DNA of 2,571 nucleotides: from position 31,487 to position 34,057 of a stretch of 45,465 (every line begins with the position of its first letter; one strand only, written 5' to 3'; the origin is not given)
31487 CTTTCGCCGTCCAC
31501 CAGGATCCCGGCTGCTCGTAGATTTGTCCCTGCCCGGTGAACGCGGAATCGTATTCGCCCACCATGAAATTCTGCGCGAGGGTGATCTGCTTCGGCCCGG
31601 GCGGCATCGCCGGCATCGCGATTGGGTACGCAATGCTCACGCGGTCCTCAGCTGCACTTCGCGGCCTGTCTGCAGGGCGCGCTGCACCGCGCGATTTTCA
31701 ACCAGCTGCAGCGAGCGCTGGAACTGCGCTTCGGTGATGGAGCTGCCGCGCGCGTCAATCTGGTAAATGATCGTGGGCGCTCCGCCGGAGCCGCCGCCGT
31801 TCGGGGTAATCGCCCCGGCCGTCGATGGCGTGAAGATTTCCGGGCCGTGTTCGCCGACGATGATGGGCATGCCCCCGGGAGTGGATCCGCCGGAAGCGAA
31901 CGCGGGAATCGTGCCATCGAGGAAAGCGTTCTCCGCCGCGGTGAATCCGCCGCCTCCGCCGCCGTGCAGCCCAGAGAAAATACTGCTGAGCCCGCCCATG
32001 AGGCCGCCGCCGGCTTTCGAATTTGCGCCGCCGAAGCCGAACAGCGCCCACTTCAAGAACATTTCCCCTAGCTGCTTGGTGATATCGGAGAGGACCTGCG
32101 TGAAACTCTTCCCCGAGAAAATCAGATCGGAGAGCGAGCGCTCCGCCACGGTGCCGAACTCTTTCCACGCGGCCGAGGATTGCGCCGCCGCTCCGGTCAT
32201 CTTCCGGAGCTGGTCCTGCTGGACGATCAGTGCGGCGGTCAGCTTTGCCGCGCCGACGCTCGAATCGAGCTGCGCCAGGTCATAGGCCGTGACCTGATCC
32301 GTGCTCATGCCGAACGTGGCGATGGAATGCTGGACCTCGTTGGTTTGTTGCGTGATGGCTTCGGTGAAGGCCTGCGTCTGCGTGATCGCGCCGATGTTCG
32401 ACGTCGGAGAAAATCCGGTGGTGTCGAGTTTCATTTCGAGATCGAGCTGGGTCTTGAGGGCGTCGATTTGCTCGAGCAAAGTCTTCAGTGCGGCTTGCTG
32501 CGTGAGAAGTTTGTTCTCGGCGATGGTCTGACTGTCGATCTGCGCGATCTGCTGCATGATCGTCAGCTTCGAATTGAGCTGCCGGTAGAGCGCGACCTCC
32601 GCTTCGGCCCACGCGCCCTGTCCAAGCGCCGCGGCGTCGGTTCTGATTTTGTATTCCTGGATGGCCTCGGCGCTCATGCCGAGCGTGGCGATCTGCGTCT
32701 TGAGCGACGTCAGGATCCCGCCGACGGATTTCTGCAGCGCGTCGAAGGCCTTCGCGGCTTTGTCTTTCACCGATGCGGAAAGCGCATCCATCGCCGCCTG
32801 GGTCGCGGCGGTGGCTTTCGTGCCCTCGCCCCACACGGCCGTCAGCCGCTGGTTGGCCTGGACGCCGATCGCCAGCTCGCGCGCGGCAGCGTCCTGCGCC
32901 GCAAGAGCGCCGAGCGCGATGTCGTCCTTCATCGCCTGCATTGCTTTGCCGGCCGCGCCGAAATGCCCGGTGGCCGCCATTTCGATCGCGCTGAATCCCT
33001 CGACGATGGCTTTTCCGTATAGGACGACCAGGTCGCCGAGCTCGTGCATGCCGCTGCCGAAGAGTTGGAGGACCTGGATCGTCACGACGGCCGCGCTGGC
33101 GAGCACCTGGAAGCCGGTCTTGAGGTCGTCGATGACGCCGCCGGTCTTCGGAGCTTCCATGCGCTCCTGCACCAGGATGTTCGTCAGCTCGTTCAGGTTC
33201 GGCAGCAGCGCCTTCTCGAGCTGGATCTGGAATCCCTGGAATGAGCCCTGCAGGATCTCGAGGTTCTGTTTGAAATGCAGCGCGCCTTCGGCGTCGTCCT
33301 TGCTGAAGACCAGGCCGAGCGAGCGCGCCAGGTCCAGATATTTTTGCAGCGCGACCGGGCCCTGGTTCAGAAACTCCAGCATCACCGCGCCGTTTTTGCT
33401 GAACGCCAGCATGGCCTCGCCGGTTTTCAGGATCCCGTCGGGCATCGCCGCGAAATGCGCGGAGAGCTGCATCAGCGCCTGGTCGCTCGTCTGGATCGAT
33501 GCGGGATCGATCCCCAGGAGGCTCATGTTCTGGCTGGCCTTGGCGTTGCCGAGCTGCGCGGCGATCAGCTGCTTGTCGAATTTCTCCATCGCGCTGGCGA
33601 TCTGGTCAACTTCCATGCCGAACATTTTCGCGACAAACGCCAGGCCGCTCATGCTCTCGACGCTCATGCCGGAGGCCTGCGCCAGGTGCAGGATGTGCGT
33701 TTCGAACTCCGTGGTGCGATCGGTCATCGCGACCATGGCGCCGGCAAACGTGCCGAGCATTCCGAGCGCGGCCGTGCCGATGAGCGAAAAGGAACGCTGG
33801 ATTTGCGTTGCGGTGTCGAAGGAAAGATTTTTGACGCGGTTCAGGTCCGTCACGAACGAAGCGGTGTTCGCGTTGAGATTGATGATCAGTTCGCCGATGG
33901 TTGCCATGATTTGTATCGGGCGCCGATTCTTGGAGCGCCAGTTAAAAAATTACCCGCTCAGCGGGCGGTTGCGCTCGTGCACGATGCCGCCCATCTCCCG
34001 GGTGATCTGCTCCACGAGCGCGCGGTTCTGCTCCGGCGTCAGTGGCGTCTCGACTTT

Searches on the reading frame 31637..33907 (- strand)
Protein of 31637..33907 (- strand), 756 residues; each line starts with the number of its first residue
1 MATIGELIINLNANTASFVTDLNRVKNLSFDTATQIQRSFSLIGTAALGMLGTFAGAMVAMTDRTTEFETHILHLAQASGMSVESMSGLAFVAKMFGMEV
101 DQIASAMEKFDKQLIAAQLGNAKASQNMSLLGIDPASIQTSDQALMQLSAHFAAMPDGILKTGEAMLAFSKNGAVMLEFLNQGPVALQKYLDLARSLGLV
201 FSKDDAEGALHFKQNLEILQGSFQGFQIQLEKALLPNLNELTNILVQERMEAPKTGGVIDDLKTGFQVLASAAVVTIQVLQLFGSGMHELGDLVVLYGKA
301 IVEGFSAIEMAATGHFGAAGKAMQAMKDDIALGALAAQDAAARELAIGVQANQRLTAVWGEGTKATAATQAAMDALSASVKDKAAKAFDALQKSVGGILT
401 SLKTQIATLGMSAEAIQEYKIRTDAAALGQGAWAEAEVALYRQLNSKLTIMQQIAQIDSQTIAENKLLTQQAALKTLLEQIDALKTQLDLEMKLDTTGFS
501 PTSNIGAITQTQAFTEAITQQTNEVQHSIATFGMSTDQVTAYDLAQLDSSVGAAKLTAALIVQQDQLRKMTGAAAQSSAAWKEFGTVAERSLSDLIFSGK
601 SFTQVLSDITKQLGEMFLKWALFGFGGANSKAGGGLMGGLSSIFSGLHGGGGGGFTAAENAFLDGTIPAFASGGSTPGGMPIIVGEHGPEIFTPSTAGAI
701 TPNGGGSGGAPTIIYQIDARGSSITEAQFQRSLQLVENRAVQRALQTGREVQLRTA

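Call 44: find_encoding_contigs(protein=window:31637-33907:-, flank=10000, max_places=3)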
Protein window:31637-33907:- (756 aa): 5 contigs read that carry it; 3 places shown.
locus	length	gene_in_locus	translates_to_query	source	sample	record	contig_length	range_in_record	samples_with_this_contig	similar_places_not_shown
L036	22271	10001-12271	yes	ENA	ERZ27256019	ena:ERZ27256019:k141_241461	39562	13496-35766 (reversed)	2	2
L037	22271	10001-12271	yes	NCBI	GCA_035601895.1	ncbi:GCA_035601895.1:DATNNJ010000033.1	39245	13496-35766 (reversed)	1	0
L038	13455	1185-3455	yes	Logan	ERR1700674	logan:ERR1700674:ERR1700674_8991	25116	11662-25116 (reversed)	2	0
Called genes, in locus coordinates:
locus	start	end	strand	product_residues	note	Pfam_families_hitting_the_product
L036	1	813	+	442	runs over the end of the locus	PF05065:Phage_capsid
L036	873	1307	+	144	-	-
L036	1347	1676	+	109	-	-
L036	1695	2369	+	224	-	PF05135:Phage_connect_1 (weak)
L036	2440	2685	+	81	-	-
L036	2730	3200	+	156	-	-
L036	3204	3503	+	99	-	-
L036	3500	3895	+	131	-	-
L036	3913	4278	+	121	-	-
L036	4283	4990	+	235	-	-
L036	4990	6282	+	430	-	-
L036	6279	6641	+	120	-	-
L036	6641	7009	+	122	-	PF05521:Phage_HCP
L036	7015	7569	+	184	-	PF04883:HK97-gp10_like (weak)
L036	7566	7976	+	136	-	PF11367:Tail_completion_gp17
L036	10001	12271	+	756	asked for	-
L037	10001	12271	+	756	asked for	-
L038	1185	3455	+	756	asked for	-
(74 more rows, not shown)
